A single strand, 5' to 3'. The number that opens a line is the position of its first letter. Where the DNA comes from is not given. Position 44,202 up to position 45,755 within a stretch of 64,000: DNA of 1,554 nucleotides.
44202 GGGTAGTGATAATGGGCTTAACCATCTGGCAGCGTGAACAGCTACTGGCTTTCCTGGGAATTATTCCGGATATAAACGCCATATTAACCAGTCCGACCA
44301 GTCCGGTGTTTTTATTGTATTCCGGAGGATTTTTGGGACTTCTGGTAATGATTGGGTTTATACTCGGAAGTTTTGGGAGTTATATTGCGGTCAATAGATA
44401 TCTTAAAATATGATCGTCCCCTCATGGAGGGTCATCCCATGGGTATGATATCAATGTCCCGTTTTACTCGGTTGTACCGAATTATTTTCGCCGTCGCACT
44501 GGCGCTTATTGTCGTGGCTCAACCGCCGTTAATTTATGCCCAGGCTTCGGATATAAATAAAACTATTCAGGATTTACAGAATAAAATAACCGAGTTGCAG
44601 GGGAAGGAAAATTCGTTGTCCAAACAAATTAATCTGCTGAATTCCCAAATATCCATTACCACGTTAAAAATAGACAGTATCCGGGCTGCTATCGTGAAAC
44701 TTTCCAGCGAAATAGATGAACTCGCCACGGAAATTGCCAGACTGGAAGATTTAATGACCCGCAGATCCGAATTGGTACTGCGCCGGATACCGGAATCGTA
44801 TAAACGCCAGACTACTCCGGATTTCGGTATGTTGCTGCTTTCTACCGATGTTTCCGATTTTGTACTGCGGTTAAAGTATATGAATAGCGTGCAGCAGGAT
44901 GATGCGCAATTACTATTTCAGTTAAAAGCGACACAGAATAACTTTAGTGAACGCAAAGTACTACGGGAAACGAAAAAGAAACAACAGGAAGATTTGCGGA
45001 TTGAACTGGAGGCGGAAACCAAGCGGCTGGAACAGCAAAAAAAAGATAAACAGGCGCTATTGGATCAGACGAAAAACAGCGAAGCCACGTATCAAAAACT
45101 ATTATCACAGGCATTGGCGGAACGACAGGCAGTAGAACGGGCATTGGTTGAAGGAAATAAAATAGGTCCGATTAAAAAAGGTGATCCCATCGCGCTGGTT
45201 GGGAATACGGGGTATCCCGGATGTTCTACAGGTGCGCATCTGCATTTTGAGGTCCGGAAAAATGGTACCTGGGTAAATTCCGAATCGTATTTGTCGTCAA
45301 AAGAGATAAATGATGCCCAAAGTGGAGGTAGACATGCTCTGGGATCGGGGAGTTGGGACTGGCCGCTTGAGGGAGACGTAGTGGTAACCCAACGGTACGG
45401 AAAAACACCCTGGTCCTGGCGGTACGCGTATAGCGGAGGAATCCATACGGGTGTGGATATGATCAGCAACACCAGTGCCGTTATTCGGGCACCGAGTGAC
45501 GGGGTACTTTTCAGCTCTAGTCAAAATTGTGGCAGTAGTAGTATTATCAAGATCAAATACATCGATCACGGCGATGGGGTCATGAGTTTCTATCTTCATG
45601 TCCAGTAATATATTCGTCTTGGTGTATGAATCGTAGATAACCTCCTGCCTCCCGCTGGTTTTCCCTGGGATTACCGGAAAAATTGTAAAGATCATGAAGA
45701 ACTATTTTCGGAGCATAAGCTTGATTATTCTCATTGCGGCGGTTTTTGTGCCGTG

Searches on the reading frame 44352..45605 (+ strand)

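Call 56: search_protein_families(library=pfam, proteins=[window:44352-45605:+], max_evalue=0.00001)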
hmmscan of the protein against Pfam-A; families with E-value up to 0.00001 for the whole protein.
window:44352-45605:+ (418 aa): 1 family
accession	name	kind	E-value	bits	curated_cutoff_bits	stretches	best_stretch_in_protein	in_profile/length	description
PF01551.29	Peptidase_M23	-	8.8e-15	55.1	28.7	1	273-309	62-95/96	Peptidase family M23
